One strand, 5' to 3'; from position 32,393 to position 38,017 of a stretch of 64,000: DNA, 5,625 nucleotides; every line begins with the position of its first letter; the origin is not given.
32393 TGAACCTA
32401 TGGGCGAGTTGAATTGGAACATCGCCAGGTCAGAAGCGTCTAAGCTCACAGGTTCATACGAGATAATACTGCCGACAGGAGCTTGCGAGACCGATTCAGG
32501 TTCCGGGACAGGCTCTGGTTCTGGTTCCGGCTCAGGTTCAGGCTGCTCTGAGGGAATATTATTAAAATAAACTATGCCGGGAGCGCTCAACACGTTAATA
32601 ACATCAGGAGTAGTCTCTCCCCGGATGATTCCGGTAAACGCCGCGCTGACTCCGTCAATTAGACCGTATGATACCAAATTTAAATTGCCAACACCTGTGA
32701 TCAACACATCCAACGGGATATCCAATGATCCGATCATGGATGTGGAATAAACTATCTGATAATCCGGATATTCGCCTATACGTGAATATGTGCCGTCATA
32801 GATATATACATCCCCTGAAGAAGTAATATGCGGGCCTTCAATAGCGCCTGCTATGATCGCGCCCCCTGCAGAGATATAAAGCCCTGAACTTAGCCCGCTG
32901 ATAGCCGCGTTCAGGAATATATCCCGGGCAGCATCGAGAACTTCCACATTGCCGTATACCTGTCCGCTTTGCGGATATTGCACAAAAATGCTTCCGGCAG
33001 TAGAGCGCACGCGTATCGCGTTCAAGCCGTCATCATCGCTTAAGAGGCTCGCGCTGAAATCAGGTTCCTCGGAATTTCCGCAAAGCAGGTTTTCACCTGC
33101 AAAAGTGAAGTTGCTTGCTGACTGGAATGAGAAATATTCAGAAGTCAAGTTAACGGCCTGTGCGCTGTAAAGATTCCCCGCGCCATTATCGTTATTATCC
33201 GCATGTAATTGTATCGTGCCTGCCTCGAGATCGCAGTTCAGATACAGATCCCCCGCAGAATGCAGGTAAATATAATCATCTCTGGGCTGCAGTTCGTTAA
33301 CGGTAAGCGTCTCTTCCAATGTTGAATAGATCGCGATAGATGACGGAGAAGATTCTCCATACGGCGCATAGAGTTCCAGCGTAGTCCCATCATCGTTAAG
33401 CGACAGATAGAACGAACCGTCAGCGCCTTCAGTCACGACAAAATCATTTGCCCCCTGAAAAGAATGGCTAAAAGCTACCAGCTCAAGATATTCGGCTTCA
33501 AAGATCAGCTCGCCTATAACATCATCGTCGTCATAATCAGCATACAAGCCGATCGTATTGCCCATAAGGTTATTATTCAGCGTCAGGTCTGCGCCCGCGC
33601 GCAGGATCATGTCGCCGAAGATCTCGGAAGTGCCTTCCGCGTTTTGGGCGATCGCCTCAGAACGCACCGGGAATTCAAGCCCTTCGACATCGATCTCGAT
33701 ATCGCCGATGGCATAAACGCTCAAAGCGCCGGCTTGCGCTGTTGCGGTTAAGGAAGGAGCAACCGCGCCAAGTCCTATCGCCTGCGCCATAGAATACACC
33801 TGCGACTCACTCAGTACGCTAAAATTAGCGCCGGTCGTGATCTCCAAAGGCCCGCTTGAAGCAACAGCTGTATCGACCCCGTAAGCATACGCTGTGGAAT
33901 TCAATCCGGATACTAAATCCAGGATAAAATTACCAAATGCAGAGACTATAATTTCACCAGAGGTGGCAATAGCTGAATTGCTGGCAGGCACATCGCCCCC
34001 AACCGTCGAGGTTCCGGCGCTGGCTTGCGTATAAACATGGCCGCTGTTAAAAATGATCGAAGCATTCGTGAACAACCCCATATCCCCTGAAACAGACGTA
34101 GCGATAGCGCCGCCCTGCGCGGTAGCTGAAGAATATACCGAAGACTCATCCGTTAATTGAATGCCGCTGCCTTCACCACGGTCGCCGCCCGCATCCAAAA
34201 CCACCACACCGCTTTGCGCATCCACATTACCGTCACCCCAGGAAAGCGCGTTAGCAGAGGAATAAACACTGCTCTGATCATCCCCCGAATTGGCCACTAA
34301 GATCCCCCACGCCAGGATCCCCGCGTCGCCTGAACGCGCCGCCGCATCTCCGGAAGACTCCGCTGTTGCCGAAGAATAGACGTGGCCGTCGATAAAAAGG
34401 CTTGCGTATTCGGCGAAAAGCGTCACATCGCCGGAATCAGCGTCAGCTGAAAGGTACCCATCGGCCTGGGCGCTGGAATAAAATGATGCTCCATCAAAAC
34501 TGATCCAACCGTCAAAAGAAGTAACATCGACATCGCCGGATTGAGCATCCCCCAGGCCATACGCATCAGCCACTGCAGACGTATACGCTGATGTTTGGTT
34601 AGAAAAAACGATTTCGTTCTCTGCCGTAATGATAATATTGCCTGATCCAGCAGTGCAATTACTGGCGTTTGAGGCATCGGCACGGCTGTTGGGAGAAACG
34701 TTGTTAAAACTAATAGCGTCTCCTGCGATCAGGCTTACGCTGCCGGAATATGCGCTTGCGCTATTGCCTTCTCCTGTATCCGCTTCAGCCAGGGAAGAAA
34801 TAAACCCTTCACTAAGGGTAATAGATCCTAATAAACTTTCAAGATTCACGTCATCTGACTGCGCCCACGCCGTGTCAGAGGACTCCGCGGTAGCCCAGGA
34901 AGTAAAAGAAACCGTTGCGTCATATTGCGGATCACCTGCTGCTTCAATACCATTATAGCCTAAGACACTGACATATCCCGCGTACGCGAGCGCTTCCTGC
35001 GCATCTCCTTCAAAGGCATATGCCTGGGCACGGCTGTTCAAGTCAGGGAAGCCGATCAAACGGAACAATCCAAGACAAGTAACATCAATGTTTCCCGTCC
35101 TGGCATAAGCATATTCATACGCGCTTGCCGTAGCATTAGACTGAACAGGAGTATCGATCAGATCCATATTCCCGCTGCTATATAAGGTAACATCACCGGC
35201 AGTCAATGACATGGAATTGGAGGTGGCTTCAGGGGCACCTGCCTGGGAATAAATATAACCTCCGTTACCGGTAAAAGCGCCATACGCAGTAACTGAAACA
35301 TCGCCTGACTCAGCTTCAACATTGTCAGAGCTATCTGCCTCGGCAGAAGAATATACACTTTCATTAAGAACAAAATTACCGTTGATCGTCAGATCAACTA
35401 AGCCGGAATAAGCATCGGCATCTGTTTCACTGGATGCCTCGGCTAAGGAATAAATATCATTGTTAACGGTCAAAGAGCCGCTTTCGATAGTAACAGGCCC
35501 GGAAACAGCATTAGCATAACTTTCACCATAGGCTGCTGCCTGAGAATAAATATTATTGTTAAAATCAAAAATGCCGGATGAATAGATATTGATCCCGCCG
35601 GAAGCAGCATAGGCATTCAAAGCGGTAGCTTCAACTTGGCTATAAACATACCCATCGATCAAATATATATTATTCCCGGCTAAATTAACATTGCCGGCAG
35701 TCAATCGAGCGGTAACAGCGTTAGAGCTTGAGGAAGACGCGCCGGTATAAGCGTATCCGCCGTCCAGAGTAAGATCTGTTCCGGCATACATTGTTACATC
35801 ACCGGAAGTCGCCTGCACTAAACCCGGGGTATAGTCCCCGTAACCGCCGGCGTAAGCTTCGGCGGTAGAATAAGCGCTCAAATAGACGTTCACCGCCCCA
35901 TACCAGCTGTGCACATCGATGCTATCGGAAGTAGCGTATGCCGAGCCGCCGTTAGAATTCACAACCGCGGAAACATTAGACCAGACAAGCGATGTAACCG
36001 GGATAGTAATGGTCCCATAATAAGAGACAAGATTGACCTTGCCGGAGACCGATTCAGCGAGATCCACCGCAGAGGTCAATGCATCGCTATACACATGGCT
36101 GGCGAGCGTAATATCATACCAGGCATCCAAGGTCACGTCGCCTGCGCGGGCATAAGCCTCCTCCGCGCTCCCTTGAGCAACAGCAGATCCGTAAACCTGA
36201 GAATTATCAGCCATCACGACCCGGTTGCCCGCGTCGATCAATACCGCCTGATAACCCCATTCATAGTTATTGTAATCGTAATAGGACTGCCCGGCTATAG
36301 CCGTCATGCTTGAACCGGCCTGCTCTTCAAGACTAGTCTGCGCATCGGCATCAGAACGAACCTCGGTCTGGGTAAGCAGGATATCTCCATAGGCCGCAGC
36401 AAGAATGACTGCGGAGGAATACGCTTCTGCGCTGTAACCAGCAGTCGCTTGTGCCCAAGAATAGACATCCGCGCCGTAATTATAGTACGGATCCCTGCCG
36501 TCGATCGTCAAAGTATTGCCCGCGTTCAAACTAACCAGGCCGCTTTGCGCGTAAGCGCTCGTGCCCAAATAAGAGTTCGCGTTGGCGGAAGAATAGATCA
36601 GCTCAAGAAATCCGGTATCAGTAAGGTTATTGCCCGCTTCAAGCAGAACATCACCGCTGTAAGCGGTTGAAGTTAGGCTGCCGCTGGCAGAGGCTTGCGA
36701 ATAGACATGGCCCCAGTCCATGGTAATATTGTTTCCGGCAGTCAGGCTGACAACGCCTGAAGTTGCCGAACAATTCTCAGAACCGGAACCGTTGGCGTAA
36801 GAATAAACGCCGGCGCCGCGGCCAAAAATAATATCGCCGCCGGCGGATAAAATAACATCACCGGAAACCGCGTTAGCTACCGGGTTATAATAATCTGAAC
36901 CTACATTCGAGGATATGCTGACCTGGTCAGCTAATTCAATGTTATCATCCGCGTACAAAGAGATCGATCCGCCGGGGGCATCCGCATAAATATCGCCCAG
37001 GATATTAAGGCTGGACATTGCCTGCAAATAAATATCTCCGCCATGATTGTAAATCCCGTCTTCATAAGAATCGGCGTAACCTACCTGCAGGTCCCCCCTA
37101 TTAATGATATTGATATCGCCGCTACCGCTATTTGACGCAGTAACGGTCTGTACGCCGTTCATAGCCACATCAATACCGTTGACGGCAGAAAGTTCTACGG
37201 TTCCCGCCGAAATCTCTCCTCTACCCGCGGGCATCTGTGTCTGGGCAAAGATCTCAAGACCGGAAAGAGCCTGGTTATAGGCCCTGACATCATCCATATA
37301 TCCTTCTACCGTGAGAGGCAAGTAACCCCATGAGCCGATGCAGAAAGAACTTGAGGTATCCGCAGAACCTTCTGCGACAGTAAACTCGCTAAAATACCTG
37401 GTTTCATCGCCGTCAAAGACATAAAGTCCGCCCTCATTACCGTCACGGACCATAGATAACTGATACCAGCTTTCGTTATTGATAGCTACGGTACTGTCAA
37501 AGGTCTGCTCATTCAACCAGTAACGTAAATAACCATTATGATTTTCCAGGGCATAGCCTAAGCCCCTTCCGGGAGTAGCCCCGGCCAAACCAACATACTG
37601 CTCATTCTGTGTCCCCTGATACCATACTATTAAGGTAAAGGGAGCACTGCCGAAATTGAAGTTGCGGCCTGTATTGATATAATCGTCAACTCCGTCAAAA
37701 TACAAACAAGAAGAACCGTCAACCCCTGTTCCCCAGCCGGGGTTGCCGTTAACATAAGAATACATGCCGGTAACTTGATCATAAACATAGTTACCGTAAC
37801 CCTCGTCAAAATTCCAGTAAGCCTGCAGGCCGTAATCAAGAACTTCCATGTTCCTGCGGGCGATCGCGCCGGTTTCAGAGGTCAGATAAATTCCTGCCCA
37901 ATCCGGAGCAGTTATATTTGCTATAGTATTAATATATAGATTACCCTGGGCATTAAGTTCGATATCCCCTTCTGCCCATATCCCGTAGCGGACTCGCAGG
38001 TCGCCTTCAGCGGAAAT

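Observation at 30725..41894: Two-partner secretion locus with a 2613-aa TpsA carrying a LamG-like insert, a (Pro-Glu)n linker and a distinct C-terminal domain, followed by two PEP-CTERM proteins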

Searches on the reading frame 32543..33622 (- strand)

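Call 14: search_protein_families(library=pfam, proteins=[window:32543-33622:-], max_evalue=10)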
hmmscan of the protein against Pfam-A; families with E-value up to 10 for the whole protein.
seq(360 aa): 1 family
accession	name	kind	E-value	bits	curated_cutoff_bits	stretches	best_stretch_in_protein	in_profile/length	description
PF05594.20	Fil_haemagg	-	9.1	7.5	21.5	1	134-164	25-55/72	Haemagglutinin repeat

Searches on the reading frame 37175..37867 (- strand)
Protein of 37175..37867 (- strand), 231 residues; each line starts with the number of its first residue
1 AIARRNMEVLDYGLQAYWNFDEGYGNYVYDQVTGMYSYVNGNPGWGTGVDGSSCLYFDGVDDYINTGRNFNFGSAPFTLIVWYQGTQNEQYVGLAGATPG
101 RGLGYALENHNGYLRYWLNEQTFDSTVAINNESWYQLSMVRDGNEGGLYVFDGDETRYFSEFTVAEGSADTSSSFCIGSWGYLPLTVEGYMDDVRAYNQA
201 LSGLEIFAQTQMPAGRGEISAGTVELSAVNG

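Call 14: search_protein_families(library=pfam, proteins=[window:37175-37867:-], max_evalue=10)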
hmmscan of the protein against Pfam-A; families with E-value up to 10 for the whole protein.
seq(231 aa): 1 family
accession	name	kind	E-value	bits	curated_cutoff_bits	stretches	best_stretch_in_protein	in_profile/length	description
PF13385.13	Laminin_G_3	-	1.3e-12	48.6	27.6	1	58-206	1-150/151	Concanavalin A-like lectin/glucanases superfamily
